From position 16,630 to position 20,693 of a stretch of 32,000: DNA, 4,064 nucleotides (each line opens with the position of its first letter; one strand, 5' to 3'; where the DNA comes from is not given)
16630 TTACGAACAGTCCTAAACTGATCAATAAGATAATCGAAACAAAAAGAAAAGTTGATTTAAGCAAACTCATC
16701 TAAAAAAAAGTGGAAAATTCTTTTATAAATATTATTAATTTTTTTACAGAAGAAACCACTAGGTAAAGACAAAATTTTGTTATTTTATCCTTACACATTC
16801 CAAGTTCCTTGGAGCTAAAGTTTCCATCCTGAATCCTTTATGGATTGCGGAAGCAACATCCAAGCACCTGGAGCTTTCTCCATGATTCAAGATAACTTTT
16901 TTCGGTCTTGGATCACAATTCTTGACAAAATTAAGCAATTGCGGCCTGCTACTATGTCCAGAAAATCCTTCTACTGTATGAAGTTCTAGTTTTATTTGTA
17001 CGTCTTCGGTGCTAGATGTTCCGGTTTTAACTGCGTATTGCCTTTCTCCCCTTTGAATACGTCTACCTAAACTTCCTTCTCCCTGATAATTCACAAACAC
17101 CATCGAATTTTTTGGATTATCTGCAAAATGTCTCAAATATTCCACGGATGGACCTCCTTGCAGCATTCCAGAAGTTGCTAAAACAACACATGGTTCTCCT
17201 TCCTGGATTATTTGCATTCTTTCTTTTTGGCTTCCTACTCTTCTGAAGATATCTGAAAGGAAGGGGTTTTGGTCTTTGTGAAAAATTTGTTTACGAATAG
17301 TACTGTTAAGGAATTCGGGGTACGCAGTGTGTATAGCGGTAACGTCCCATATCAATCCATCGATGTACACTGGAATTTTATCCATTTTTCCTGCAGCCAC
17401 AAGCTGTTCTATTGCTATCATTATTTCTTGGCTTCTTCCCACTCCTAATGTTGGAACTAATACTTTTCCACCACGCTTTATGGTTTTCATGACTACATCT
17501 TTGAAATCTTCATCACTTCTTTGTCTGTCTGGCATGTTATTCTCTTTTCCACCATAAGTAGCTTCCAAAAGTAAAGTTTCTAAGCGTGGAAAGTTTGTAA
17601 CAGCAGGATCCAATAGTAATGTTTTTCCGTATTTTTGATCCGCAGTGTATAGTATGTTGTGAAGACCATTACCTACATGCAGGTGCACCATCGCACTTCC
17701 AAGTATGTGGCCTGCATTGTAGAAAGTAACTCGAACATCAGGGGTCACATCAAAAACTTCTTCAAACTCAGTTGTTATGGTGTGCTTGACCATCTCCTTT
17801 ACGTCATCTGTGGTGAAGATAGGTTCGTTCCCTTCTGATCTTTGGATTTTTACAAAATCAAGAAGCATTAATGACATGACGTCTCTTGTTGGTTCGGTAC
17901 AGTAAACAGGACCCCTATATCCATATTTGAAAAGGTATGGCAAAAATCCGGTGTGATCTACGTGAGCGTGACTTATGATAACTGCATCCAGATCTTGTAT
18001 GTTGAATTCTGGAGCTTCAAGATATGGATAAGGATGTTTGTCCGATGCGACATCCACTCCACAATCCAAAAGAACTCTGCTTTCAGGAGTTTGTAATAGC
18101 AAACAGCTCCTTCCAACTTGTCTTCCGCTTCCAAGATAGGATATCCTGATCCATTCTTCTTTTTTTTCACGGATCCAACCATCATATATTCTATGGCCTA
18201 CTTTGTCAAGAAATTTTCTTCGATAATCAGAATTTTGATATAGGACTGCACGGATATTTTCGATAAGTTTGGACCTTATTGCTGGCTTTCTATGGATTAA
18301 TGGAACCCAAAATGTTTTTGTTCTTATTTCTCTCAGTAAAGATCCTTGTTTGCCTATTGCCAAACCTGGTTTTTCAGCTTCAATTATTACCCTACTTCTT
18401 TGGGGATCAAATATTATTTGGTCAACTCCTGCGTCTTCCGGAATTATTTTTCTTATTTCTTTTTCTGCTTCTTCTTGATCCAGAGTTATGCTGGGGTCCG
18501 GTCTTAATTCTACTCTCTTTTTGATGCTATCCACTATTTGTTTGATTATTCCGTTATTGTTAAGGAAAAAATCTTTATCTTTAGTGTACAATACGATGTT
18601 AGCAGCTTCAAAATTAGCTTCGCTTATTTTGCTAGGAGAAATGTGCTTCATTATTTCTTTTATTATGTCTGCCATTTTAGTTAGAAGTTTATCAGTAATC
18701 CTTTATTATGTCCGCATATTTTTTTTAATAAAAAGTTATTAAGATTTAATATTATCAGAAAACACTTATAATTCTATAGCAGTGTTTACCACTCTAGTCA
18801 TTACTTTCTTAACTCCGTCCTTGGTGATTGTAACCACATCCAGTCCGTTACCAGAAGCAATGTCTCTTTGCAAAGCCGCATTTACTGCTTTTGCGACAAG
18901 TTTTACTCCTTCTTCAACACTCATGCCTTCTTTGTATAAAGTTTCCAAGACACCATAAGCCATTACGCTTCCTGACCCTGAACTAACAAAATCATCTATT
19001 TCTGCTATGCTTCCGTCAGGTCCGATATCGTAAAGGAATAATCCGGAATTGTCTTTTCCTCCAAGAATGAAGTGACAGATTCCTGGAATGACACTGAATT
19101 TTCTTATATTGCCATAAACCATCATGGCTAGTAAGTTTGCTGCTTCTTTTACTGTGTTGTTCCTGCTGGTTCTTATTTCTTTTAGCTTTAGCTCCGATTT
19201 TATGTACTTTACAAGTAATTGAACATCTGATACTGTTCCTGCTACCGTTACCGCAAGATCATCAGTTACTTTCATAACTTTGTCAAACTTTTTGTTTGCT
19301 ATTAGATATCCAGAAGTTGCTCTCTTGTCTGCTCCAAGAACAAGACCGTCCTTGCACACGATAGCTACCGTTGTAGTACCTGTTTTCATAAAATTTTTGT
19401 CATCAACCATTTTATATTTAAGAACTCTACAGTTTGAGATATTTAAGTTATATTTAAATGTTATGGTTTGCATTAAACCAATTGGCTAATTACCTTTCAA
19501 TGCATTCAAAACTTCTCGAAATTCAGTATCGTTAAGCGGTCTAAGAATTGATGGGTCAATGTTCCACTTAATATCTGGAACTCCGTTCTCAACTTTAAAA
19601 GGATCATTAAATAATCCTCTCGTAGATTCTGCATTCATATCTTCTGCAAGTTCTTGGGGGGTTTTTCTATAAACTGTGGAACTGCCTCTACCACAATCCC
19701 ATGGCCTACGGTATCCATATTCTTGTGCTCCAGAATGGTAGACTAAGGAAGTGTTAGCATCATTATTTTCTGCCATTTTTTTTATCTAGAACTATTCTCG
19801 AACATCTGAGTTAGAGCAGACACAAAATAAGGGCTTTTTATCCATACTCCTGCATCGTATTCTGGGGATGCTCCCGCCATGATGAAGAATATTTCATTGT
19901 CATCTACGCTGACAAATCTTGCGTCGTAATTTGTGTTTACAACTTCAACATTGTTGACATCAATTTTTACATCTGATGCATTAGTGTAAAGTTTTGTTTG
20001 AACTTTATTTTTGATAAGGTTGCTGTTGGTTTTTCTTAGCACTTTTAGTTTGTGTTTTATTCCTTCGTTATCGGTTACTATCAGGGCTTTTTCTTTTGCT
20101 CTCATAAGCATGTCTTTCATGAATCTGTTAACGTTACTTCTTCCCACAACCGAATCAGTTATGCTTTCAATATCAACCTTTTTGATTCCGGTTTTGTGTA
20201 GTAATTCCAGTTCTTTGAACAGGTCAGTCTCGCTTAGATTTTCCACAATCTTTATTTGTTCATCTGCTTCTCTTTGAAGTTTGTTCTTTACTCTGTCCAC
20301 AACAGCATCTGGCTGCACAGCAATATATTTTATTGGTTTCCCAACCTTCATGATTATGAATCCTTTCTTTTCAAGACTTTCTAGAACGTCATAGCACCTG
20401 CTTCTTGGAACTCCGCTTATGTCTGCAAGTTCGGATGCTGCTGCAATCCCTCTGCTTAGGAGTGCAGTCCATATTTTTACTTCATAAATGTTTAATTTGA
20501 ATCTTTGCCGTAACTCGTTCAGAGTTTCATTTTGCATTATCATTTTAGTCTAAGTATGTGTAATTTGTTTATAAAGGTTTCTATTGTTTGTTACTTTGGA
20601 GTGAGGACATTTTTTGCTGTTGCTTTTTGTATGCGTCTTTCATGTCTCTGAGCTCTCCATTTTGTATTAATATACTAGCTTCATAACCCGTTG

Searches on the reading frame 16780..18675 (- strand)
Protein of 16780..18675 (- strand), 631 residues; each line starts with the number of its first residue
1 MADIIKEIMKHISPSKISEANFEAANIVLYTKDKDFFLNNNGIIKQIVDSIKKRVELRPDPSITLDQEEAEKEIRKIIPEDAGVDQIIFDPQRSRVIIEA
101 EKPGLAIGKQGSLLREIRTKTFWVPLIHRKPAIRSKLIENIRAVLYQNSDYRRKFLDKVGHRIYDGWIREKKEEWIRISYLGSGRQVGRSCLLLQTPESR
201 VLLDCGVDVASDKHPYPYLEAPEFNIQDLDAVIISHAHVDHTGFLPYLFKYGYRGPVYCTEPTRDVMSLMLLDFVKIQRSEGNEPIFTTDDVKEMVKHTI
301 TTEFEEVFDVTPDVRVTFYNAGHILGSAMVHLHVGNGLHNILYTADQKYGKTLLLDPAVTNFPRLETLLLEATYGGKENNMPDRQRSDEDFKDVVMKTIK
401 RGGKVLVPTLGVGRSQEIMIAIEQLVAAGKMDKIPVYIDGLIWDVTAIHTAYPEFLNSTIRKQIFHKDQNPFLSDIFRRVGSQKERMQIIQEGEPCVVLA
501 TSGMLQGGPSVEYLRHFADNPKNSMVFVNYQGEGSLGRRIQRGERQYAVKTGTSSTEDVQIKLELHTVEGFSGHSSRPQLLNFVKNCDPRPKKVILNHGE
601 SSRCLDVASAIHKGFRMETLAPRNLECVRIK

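Call 10: search_protein_families(library=pfam, proteins=[window:16780-18675:-])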
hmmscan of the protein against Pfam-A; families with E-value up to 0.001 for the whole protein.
window:16780-18675:- (631 aa): 7 families
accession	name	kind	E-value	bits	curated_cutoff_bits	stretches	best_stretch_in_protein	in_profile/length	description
PF10996.14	Beta-Casp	-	4e-31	108.5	27.7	1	416-540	2-120/120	Beta-Casp domain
PF16661.11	Lactamase_B_6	-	9.7e-16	58.1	27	1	193-355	1-170/193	Metallo-beta-lactamase superfamily domain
PF17214.9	KH_TffA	-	9.9e-16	57.9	22.6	1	3-63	6-67/68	Transcription termination factor FttA, KH domain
PF07521.17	RMMBL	-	3.8e-14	52.9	21.6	1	559-622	2-63/63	Zn-dependent metallo-hydrolase RNA specificity domain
PF00753.33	Lactamase_B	-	1.7e-12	48.1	22.7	1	187-357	4-161/196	Metallo-beta-lactamase superfamily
PF12706.13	Lactamase_B_2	-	1.1e-10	41.9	27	1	200-374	2-166/200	Beta-lactamase superfamily domain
PF07650.23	KH_2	-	3e-06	27.4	22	1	72-120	4-53/78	KH domain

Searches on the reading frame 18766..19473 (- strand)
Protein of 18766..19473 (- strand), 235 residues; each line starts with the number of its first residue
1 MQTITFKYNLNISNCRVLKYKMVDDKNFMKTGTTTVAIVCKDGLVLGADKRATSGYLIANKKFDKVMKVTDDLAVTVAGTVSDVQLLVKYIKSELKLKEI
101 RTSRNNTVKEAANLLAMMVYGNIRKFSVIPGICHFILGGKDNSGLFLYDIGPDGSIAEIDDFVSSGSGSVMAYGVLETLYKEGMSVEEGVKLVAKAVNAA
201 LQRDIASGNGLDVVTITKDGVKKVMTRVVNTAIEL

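Call 10: search_protein_families(library=pfam, proteins=[window:18766-19473:-])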
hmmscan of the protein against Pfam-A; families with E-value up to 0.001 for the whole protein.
window:18766-19473:- (235 aa): 1 family
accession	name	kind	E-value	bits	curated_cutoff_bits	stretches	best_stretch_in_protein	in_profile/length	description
PF00227.31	Proteasome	-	1.2e-49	168.9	22.4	1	29-216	1-189/189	Proteasome subunit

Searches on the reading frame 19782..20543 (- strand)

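Call 10: search_protein_families(library=pfam, proteins=[window:19782-20543:-])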
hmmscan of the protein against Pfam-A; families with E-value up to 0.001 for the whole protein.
window:19782-20543:- (253 aa): 1 family
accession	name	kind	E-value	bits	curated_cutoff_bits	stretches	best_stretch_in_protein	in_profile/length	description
PF01978.25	TrmB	-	7.4e-19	67.8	25.6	1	14-78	3-67/68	Sugar-specific transcriptional regulator TrmB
